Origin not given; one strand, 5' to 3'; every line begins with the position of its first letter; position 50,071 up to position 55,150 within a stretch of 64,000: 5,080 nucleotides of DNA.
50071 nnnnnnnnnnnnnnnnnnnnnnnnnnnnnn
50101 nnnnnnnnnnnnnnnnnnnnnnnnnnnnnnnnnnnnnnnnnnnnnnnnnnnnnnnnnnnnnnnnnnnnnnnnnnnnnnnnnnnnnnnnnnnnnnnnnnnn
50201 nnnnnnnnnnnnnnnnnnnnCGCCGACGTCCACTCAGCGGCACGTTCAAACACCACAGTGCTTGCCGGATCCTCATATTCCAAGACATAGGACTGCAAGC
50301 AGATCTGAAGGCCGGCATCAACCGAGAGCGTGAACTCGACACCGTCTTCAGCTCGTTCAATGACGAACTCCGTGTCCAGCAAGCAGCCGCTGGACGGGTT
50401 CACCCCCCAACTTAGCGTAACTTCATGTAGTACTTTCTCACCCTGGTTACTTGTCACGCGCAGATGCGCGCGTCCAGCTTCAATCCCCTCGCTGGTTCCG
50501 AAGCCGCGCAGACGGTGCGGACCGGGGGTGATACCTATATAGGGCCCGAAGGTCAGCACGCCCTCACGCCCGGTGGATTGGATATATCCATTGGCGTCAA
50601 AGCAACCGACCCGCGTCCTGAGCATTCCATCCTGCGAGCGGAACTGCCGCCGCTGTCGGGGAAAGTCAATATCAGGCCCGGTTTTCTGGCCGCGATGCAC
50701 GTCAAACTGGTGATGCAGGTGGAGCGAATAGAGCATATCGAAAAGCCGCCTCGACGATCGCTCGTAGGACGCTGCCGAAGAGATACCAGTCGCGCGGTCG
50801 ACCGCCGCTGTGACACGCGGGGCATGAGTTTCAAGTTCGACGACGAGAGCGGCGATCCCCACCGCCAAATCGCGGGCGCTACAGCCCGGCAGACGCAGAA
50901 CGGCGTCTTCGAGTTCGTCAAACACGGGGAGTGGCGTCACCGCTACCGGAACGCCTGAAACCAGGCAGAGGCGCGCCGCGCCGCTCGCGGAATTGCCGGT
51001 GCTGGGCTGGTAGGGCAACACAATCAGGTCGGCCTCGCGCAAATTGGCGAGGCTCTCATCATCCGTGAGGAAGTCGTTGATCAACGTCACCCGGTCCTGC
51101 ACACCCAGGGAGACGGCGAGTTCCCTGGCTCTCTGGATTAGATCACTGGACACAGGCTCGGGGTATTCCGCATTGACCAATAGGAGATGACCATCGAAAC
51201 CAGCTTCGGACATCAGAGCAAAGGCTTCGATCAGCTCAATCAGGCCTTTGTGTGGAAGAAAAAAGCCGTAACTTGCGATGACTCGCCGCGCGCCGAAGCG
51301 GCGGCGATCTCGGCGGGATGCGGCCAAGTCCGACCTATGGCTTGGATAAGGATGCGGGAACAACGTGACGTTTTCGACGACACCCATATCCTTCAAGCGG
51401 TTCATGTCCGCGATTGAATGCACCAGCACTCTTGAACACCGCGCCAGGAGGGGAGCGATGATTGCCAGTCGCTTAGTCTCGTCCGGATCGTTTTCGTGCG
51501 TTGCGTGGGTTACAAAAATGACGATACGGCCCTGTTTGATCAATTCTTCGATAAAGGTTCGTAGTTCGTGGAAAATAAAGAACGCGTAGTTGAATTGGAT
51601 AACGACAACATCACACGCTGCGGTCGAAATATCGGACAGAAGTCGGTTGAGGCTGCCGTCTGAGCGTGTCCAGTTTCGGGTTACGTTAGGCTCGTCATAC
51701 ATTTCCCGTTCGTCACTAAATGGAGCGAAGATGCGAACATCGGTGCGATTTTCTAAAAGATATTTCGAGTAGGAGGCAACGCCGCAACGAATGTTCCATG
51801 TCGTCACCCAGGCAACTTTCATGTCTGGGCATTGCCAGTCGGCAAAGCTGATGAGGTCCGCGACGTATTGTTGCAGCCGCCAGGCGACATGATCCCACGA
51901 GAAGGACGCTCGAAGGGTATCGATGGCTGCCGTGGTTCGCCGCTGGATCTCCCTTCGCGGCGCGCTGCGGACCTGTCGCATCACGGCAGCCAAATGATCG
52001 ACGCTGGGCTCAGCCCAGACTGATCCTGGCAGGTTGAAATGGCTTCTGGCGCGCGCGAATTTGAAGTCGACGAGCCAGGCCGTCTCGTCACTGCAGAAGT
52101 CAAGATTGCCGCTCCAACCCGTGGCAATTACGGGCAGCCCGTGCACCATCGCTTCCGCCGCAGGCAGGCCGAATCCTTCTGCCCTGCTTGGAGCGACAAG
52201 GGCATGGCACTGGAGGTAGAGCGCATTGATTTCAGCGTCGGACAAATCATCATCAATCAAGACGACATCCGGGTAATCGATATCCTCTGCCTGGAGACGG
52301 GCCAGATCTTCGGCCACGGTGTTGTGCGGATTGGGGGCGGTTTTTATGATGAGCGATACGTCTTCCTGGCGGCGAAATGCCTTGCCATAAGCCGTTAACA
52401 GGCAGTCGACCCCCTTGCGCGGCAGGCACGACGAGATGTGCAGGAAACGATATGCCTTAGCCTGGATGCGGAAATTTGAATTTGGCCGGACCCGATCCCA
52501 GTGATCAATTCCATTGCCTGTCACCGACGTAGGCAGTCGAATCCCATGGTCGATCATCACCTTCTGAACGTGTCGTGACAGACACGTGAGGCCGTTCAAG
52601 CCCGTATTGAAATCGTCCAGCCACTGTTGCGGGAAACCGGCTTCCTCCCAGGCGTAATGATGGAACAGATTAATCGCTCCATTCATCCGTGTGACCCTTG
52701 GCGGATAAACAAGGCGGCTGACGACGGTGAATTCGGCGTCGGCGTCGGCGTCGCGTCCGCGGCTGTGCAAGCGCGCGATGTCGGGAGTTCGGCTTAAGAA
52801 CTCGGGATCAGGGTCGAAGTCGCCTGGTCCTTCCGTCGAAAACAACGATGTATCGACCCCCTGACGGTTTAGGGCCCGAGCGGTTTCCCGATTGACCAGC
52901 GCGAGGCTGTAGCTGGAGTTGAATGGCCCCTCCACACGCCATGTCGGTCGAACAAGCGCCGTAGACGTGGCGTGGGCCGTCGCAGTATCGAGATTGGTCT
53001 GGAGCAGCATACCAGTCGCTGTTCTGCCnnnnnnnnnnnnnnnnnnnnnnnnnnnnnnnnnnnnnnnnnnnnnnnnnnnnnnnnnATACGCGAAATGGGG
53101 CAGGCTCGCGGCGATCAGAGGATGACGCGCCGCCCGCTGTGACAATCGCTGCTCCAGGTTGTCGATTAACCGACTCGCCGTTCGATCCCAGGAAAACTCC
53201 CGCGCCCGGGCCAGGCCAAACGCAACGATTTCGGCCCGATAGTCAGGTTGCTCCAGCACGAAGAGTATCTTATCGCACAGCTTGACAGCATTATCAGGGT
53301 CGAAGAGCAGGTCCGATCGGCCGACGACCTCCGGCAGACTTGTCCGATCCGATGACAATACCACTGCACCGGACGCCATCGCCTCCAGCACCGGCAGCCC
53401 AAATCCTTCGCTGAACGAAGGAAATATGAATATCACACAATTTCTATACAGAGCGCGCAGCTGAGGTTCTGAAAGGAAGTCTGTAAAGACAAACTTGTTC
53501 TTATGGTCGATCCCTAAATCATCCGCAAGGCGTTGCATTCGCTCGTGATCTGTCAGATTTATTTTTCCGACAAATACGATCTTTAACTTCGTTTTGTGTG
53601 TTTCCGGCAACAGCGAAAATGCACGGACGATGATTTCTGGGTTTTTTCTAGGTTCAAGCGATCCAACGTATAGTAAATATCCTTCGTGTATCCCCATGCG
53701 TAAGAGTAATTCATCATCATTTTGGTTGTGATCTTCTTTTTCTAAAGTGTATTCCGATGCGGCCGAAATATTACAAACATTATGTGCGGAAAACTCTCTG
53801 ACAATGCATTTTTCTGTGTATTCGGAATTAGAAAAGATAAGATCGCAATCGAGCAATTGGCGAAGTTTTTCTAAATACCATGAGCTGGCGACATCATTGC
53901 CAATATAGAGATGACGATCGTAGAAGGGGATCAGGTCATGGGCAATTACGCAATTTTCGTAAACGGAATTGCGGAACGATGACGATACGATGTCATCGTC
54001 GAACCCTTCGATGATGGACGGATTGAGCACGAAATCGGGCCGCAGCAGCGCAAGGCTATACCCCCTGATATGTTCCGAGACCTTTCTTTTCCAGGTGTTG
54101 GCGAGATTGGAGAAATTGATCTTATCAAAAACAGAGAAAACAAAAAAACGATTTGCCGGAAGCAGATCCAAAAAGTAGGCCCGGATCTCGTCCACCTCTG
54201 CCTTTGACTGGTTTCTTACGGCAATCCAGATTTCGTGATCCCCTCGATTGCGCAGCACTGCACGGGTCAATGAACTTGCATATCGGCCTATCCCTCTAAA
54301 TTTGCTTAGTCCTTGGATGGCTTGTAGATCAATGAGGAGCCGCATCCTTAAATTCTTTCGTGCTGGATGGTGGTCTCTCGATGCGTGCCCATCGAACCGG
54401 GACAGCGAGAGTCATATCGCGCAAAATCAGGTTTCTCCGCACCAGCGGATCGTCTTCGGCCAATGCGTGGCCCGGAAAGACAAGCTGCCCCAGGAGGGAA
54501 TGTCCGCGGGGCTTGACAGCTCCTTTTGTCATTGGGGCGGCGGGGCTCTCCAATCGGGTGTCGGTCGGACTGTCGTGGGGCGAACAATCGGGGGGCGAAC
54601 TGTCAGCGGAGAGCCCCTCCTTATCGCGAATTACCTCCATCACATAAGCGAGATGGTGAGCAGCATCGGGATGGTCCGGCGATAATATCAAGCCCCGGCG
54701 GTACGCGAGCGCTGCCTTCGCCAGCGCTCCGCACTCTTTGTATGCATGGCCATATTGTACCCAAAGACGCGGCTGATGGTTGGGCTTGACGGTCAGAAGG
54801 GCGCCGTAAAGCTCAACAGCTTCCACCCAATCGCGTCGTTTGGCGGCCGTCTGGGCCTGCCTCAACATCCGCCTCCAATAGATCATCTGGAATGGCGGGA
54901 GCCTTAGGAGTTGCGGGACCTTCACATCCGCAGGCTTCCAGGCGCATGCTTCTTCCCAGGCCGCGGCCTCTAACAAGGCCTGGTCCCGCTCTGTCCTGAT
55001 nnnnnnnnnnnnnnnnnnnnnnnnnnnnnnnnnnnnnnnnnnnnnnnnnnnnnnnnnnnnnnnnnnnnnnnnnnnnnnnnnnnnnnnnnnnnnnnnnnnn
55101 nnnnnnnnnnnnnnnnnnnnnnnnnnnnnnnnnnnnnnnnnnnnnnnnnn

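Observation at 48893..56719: Candidate polysaccharide chain-length ruler system: FkbM methyltransferase with coiled-coil repeats, overlapping a triple-GT4 polymerase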

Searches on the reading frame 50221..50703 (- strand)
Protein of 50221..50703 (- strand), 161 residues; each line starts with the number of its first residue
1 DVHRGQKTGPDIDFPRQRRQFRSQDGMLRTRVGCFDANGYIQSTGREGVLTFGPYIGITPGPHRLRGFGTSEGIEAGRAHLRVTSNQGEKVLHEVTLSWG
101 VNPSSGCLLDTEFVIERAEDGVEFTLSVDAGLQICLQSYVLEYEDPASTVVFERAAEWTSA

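Call 48: find_homologous_proteins(query=window:50221-50703:-, max_evalue=0.001)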
Query window:50221-50703:-: 26 candidates shared short words with the query, none scored E <= 0.001.

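Call 62: predict_structure(alignment_id=A2)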
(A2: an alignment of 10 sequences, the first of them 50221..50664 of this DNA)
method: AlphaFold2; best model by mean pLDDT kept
length: 148 residues; sequences in the alignment: 10
mean_pLDDT: 88.6   pTM: 0.80
mean pLDDT of the five models: 88.6, 88.5, 86.7, 77.8, 77.6
residues with pLDDT >= 90: 113; 70-90: 17; 50-70: 8; < 50: 10
segments of 3 or more residues with pLDDT < 50: 137-145
pLDDT, mean of each block of 10 residues (from residue 1): 84 94 95 95 95 93 91 96 89 95 96 95 96 60 48
secondary structure, 60 per line:
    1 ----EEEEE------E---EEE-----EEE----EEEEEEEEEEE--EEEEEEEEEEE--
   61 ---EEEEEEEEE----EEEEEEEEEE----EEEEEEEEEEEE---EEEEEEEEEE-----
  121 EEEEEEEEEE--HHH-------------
elements in order: E5-9 E20-22 E28-30 E35-45 E48-58 E64-72 E77-86 E91-102 E106-115 E121-130

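Call 67: fold_search(model_id=the predicted structure, library=pdb)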
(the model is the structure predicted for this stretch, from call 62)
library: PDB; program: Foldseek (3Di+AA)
matches with E <= 10: 1830; with E <= 0.001: 12
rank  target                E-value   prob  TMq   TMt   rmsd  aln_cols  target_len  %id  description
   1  5fui                  2.3e-04  1.00  0.52  0.60   4.8       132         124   11  Crystal structure of the C-terminal CBM6 of LamC a marine laminarianse from Zobellia galactanivorans (released 2016-03-02)
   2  2wq4_A                2.6e-04  1.00  0.45  0.49   5.8       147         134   13  N-terminal domain of BC2L-C Lectin from Burkholderia cenocepacia (released 2010-01-12)
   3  7ay3                  3.0e-04  1.00  0.48  0.55   5.4       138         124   14  Crystal structure of the CBM36-1 domain of a multidomain xylanase from the hindgut metagenome of Trinervitermes trinervo (released 2020-11-18)
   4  2wq4_C                3.4e-04  1.00  0.44  0.48   6.4       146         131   13  N-terminal domain of BC2L-C Lectin from Burkholderia cenocepacia (released 2010-01-12)
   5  7vrp_I                5.1e-04  1.00  0.52  0.21   7.3       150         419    7  Structure of infectious bursal disease virus Gx strain (released 2022-03-30)
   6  2wq4_B                8.2e-04  1.00  0.46  0.50   5.9       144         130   14  N-terminal domain of BC2L-C Lectin from Burkholderia cenocepacia (released 2010-01-12)
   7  2xom_A                8.2e-04  1.00  0.43  0.44   8.6       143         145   16  Atomic resolution structure of TmCBM61 in complex with beta-1,4- galactotriose (released 2010-09-08)
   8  2df7_J                8.6e-04  1.00  0.51  0.22   6.1       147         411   11  Crystal structure of infectious bursal disease virus VP2 subviral particle (released 2006-06-27)
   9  4jdo_D                8.6e-04  1.00  0.45  0.34   7.5       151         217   12  Secreted chlamydial protein pgp3, coiled-coil deletion (released 2013-06-05)
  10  9buv                  9.1e-04  1.00  0.47  0.15   6.3       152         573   14  Crystal structure of Cry1Fa R226Q (released 2024-05-29)
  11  2df7_S                9.6e-04  1.00  0.51  0.22   6.1       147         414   11  Crystal structure of infectious bursal disease virus VP2 subviral particle (released 2006-06-27)
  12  6gjt_A                9.6e-04  1.00  0.45  0.39   7.5       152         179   12  Chlamydia protein Pgp3 studied at high resolution in a new crystal form (released 2018-07-25)
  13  6oyc_B                1.0e-03  1.00  0.58  0.20   4.3       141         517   11  Glycosylation Associate Protein (Gap123) complex from Streptococcus agalactiae (released 2020-05-20)
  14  2df7_Q                1.0e-03  1.00  0.50  0.21   7.1       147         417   10  Crystal structure of infectious bursal disease virus VP2 subviral particle (released 2006-06-27)
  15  2wys_A                1.0e-03  1.00  0.46  0.16   8.7       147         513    6  High resolution crystallographic structure of the Clostridium thermocellum N-terminal endo-1,4-beta-D-xylanase 10B (Xy (released 2010-08-25)
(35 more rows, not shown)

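Call 74: search_protein_families(library=pfam, proteins=[window:50221-50700:-], max_evalue=0.01)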
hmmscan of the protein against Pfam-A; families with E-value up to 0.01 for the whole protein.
window:50221-50700:- (160 aa): 0 families

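Call 84: search_protein_representatives(alignment_id=A2)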
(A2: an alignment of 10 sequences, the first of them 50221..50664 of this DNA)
Query: 10 sequences, 126 profile positions. Proteins with E-value up to 0.001 (for the whole library): 3440; up to 1e-10: 1145; up to 1e-30: 46. The best 150 are listed.
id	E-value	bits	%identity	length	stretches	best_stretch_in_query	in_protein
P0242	3.3e-81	285.5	-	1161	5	3-125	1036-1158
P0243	1.6e-79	280.0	-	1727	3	6-124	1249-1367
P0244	4.0e-68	243.2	-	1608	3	4-124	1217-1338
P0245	7.6e-59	213.2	-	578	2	6-124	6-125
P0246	7.3e-58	210.0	-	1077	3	12-123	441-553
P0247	2.4e-56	205.1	-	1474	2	4-123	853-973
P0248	3.3e-53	195.0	-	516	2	5-124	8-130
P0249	4.4e-53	194.6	-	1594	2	6-123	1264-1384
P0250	1.6e-50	186.3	-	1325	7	25-111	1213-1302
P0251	2.2e-50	185.9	-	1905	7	26-123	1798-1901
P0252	7.9e-50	184.1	-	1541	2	5-123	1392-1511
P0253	2.6e-47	175.9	-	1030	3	6-123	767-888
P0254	4.8e-47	175.1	-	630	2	6-124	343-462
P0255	3.1e-46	172.4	-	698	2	7-124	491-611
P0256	6.2e-46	171.5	-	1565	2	5-124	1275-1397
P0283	2.1e-32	127.7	-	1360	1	2-124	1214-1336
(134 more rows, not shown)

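Call 86: search_protein_families(library=pfam, alignment_id=A4, max_evalue=0.00001)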
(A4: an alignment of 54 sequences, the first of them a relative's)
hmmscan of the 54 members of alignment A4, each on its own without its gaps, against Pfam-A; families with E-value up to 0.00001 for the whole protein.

A. member 1, P0242 (1161 aa): 2 families
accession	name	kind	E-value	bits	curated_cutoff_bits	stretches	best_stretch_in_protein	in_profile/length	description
PF04488.21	Gly_transf_sug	-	3.8e-15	56.8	23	1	380-451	2-81/93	Glycosyltransferase sugar-binding region containing DXD motif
PF05704.18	Caps_synth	-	1.6e-07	31.4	24.5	0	374-532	57-215/278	Capsular polysaccharide synthesis protein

B. families by the number of members that match (of 54 scanned): 15 families
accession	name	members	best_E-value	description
PF00534.26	Glycos_transf_1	17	6.5e-73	Glycosyl transferases group 1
PF13692.12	Glyco_trans_1_4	16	4.7e-57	Glycosyl transferases group 1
PF20706.3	GT4-conflict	8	2.5e-18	Family 4 Glycosyltransferase in conflict systems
PF14524.12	Wzt_C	6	1.2e-12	Wzt C-terminal domain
PF04488.21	Gly_transf_sug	5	3.8e-15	Glycosyltransferase sugar-binding region containing DXD motif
PF13524.12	Glyco_trans_1_2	4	7.4e-11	Glycosyl transferase-like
PF07507.16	WavE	3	6.3e-19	WavE lipopolysaccharide synthesis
PF13439.12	Glyco_transf_4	2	3e-12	Glycosyltransferase Family 4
PF00884.28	Sulfatase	1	1e-31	Sulfatase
PF13946.11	DUF4214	1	8.3e-19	Domain of unknown function (DUF4214)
PF20102.4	DUF6492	1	2.9e-12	Family of unknown function (DUF6492)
PF05704.18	Caps_synth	1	1.6e-07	Capsular polysaccharide synthesis protein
PF13579.12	Glyco_trans_4_4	1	3.2e-06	Glycosyl transferase 4-like domain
PF01663.27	Phosphodiest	1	6.1e-06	Type I phosphodiesterase / nucleotide pyrophosphatase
PF16347.10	SGSH_C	1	8.1e-06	N-sulphoglucosamine sulphohydrolase, C-terminal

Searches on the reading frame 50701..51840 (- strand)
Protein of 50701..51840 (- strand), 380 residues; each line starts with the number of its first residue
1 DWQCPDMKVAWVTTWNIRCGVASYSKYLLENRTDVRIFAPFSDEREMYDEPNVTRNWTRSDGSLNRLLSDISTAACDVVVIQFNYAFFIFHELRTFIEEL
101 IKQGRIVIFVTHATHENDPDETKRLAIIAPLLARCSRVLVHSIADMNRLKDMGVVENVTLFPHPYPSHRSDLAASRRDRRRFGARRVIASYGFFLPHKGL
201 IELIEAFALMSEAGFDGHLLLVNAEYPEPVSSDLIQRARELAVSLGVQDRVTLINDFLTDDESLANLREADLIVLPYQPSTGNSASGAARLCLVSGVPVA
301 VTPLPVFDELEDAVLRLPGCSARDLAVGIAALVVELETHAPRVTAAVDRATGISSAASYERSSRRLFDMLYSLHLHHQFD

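Call 74: search_protein_families(library=pfam, proteins=[window:50701-51840:-], max_evalue=0.01)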
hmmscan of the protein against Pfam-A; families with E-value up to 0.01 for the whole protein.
window:50701-51840:- (380 aa): 3 families
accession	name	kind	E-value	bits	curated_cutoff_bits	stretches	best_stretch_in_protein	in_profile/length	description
PF13439.12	Glyco_transf_4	-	6.3e-05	23.5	28.5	1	22-163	9-164/170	Glycosyltransferase Family 4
PF13692.12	Glyco_trans_1_4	-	0.00041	21.1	27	1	187-331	3-138/142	Glycosyl transferases group 1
PF00534.26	Glycos_transf_1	-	0.0016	18.4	26.4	1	176-277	6-100/172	Glycosyl transferases group 1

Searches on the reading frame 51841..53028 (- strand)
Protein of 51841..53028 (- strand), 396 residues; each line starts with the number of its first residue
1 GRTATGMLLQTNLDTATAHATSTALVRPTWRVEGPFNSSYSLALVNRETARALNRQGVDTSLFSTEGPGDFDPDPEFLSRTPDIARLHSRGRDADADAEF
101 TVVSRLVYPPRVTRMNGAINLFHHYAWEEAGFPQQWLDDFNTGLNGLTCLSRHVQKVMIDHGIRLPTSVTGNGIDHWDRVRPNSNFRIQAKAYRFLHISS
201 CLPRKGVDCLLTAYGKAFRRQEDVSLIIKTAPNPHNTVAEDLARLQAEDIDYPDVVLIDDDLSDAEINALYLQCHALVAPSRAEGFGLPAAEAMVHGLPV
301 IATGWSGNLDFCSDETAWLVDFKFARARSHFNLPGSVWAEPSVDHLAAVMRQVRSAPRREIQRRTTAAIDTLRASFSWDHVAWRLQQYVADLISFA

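Call 74: search_protein_families(library=pfam, proteins=[window:51841-53028:-], max_evalue=0.01)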
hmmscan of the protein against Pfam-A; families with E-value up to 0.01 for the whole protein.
window:51841-53028:- (396 aa): 4 families
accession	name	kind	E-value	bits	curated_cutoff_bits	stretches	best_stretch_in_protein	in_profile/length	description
PF20706.3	GT4-conflict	-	5.5e-16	59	26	1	202-384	209-384/385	Family 4 Glycosyltransferase in conflict systems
PF00534.26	Glycos_transf_1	-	2e-15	57.2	26.4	1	188-323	11-143/172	Glycosyl transferases group 1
PF13692.12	Glyco_trans_1_4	-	1.7e-14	54.7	27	1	195-321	4-125/142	Glycosyl transferases group 1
PF13439.12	Glyco_transf_4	-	0.0011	19.5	28.5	0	47-175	9-167/170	Glycosyltransferase Family 4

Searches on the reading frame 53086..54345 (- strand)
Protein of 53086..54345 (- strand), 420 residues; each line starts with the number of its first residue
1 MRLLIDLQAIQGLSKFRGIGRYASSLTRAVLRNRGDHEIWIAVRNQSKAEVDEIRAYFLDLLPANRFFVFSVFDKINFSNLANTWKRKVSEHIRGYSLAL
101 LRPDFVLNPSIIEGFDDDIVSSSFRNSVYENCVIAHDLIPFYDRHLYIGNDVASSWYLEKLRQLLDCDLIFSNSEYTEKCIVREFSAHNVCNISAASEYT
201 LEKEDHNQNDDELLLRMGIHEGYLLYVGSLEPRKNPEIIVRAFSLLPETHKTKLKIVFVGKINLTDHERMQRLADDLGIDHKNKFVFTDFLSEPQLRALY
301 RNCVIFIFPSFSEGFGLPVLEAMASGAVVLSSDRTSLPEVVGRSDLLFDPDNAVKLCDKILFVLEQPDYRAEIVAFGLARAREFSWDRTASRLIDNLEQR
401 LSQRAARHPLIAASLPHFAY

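Call 74: search_protein_families(library=pfam, proteins=[window:53086-54345:-], max_evalue=0.01)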
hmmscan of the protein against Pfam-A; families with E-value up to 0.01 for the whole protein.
window:53086-54345:- (420 aa): 4 families
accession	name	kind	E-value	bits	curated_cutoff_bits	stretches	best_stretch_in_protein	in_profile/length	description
PF00534.26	Glycos_transf_1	-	3.2e-31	108.6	26.4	1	223-373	17-165/172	Glycosyl transferases group 1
PF13692.12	Glyco_trans_1_4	-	3.8e-26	92.5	27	1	223-365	3-141/142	Glycosyl transferases group 1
PF20706.3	GT4-conflict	-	2.2e-07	30.7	26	1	225-351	201-327/385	Family 4 Glycosyltransferase in conflict systems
PF13524.12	Glyco_trans_1_2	-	1.9e-06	28.4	25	1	284-394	28-143/144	Glycosyl transferase-like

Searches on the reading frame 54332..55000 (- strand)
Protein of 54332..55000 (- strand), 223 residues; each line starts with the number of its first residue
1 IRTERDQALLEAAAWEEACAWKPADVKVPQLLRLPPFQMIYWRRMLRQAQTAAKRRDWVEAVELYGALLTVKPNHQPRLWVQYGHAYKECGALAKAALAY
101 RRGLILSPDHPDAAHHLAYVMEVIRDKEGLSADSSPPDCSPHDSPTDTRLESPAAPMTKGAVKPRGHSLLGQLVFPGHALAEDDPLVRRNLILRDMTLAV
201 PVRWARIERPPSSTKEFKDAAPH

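Call 74: search_protein_families(library=pfam, proteins=[window:54332-55000:-], max_evalue=0.01)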
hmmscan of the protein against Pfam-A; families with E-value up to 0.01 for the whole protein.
window:54332-55000:- (223 aa): 8 families
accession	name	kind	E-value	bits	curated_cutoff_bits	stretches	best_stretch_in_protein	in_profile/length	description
PF07719.23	TPR_2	-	1.4e-06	28.4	27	1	78-110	2-34/34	Tetratricopeptide repeat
PF13428.12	TPR_14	-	1.3e-05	25.9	23.5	1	77-119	1-43/44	Tetratricopeptide repeat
PF13414.12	TPR_11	-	1.9e-05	24.7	26.8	1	84-121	1-38/42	TPR repeat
PF13371.12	TPR_9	-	0.00013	22.3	35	1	51-114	4-66/73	Tetratricopeptide repeat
PF00515.34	TPR_1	-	0.0027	17.9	27.8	0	84-110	8-34/34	Tetratricopeptide repeat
PF14559.12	TPR_19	-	0.005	17.6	25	1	54-114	3-62/68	Tetratricopeptide repeat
PF13431.12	TPR_17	-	0.0075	16.9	24.4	0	99-122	1-24/34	Tetratricopeptide repeat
PF13181.12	TPR_8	-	0.0076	16.8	25.7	0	78-110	2-34/34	Tetratricopeptide repeat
